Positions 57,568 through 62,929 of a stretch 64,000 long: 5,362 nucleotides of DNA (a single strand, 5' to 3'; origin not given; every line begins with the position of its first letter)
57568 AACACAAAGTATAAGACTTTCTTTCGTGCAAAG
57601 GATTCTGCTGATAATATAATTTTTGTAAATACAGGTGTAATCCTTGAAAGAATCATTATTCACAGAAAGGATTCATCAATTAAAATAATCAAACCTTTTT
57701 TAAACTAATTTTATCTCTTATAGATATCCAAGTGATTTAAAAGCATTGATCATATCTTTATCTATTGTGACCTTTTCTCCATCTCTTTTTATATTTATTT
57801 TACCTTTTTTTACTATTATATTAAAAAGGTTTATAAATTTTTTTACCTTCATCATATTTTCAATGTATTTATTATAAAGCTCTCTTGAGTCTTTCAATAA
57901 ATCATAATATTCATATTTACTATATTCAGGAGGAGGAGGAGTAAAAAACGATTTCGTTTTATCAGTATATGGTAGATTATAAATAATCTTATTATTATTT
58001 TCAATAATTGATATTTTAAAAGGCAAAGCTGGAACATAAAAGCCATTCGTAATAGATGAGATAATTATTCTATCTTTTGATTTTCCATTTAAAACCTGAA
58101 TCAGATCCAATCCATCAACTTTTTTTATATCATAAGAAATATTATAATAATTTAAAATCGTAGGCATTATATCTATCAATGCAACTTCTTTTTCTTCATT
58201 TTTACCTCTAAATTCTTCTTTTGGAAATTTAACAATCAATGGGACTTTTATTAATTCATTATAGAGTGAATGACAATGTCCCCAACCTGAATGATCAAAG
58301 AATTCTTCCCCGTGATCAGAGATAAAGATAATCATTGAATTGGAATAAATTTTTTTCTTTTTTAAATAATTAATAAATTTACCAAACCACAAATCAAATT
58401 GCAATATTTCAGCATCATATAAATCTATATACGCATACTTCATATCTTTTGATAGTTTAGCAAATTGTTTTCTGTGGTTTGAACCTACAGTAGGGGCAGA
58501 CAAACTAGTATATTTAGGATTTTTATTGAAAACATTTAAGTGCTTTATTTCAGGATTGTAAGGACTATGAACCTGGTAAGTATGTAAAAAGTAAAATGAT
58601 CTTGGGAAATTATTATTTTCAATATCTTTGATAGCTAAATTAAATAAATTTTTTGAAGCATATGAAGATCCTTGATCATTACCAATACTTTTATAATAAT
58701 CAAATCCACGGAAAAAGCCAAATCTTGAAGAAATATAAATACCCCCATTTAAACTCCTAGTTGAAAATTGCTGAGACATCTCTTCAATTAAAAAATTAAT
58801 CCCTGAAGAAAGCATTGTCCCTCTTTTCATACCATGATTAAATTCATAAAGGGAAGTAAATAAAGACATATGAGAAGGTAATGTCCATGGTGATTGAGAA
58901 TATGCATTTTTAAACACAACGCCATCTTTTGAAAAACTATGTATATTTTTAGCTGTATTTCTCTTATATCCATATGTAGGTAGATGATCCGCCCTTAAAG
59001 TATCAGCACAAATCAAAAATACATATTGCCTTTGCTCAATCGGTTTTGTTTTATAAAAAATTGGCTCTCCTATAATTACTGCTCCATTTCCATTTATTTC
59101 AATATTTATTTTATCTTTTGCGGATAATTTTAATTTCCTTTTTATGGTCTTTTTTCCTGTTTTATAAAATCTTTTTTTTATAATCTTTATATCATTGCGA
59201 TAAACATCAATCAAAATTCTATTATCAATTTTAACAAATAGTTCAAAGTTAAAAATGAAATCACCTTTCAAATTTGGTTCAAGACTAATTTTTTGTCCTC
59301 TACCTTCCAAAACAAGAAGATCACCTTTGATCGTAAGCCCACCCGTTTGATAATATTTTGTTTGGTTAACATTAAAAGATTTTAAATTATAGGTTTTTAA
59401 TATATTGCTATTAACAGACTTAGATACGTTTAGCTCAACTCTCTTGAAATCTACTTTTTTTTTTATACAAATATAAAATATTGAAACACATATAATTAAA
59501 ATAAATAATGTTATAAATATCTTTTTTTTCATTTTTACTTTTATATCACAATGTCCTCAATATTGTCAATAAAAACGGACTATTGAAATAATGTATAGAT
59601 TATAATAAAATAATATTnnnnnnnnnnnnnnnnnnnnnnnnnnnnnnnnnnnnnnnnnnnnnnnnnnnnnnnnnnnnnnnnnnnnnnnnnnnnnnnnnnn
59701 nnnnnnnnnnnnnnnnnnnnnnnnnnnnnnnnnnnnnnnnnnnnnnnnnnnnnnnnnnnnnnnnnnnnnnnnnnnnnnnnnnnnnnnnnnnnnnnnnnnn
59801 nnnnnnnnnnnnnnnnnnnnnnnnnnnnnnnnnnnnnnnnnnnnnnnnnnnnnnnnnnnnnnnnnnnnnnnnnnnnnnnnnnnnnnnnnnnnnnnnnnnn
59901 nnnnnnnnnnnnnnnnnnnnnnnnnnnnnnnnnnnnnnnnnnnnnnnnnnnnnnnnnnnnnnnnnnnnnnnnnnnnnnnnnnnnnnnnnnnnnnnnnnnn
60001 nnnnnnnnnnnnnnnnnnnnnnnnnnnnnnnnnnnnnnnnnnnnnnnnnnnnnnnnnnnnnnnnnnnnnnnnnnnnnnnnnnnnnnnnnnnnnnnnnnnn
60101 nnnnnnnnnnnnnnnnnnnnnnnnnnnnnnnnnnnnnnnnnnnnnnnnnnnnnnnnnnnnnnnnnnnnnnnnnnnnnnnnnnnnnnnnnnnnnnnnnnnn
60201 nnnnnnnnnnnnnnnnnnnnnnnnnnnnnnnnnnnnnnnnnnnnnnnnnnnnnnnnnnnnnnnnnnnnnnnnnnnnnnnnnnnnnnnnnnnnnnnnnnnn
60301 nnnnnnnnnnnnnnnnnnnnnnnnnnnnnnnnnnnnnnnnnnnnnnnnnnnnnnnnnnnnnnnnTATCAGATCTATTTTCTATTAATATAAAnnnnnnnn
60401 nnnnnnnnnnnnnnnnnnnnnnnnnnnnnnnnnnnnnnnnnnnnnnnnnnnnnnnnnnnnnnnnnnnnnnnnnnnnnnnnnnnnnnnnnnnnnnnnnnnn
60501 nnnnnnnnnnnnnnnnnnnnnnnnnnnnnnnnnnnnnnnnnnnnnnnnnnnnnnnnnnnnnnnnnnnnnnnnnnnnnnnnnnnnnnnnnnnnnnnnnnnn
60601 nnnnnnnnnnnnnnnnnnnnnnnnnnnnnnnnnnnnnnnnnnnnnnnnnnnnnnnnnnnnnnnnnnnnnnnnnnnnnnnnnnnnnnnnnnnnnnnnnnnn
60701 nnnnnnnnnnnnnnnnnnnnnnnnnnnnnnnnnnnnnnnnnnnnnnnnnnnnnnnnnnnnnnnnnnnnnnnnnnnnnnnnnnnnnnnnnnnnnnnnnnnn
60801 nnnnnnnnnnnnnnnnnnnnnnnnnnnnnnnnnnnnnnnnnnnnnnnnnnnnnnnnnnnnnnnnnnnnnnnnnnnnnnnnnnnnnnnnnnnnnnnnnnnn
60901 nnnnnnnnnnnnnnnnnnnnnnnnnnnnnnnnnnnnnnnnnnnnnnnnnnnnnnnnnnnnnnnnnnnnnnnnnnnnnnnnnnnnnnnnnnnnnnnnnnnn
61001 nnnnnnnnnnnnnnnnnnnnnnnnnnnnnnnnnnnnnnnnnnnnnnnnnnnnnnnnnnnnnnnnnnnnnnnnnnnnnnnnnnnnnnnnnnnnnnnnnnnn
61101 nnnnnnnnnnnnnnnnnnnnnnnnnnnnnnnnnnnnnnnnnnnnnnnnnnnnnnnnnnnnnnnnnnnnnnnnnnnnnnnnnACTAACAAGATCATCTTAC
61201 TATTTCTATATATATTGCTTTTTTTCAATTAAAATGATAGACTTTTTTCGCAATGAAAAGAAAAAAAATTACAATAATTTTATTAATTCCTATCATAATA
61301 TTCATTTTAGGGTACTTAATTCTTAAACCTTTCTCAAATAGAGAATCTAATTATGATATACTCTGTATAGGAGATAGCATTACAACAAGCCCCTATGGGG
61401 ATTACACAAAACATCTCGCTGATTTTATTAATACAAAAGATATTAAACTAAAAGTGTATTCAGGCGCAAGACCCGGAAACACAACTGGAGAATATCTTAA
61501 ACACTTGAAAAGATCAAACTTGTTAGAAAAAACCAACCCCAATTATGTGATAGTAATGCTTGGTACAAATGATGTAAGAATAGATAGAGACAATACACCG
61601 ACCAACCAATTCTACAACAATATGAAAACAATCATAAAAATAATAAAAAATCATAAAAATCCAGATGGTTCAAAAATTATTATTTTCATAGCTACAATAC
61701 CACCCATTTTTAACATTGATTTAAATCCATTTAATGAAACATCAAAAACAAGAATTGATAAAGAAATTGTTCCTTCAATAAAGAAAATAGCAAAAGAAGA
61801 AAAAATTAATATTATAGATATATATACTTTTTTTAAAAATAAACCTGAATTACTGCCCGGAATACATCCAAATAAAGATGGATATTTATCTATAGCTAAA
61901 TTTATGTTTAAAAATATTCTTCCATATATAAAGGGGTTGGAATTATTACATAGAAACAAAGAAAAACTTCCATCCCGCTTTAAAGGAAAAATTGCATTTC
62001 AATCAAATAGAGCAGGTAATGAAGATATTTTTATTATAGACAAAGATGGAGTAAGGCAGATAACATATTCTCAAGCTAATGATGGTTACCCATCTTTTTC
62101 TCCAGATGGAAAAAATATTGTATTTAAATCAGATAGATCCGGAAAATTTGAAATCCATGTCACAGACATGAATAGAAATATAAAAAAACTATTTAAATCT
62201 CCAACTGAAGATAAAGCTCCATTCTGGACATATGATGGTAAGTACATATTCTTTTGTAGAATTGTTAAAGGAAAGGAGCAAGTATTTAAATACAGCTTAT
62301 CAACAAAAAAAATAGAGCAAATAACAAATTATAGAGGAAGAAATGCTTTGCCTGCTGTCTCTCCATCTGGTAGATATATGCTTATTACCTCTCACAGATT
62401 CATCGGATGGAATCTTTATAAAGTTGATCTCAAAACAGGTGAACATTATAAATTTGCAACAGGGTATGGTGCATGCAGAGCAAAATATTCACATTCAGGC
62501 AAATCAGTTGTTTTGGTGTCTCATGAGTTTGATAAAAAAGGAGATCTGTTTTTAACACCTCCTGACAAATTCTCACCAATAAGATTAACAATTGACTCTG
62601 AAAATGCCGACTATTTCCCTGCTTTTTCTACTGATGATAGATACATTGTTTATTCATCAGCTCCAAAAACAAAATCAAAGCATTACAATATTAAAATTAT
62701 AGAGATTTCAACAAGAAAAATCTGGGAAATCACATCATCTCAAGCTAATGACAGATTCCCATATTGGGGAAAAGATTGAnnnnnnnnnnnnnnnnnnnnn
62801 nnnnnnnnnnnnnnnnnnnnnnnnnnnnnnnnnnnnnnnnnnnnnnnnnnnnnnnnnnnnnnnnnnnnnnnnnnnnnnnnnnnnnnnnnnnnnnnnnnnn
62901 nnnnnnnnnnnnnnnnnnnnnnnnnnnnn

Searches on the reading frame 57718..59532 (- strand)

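Call 84: search_protein_families(library=ncbifam, proteins=[window:57718-59532:-], max_evalue=1e-10)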
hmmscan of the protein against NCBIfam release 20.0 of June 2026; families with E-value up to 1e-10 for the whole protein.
window:57718-59532:- (604 aa): 3 families
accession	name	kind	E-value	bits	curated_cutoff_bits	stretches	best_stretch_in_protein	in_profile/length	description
NF010322.0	PRK13759.1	equivalog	4.5e-29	101.3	481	1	305-488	194-388/486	arylsulfatase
NF045661.1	HdlasePehA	equivalog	4e-24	85.1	900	1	364-485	280-396/506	phosphoric/sulfuric ester hydrolase PehA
TIGR03417.1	chol_sulfatase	equivalog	6e-20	71.6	433.45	1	356-502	240-386/500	choline-sulfatase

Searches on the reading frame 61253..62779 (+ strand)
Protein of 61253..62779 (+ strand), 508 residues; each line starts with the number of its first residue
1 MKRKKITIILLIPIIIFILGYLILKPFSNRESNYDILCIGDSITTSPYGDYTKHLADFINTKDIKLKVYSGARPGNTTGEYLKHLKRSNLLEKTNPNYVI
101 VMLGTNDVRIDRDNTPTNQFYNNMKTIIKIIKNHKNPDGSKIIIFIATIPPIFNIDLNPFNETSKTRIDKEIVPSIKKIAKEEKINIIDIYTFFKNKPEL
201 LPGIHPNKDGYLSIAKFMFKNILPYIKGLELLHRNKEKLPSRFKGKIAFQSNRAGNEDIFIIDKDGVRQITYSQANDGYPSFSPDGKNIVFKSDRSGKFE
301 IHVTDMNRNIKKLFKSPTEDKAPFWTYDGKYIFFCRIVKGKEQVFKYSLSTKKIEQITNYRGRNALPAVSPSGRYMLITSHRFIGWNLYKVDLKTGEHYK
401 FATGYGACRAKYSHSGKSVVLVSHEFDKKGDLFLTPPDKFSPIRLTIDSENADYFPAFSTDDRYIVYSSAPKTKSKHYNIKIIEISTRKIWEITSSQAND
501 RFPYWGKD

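Call 84: search_protein_families(library=ncbifam, proteins=[window:61253-62779:+], max_evalue=1e-10)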
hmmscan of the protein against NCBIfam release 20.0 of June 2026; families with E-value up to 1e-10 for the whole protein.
window:61253-62779:+ (508 aa): 5 families
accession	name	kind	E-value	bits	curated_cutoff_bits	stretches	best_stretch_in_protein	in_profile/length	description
TIGR02800.1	propeller_TolB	equivalog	1.1e-35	123.4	343.15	2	303-506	219-418/418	Tol-Pal system beta propeller repeat protein TolB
NF002183.0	PRK01029.1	equivalog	3.6e-25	88.9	405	1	241-409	239-418/429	Tol-Pal system protein TolB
NF053518.1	DipepPtdsDpp5Prph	equivalog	1.5e-13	50.2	900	1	256-401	226-380/655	dipeptidyl-peptidase Dpp5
NF003124.0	PRK04043.1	equivalog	1.1e-12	47.5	428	0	330-507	201-377/419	Tol-Pal system protein TolB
NF042968.1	AcxylEst_AxeA1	equivalog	1.4e-12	46.7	700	1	94-216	342-457/459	acetylxylan esterase AxeA1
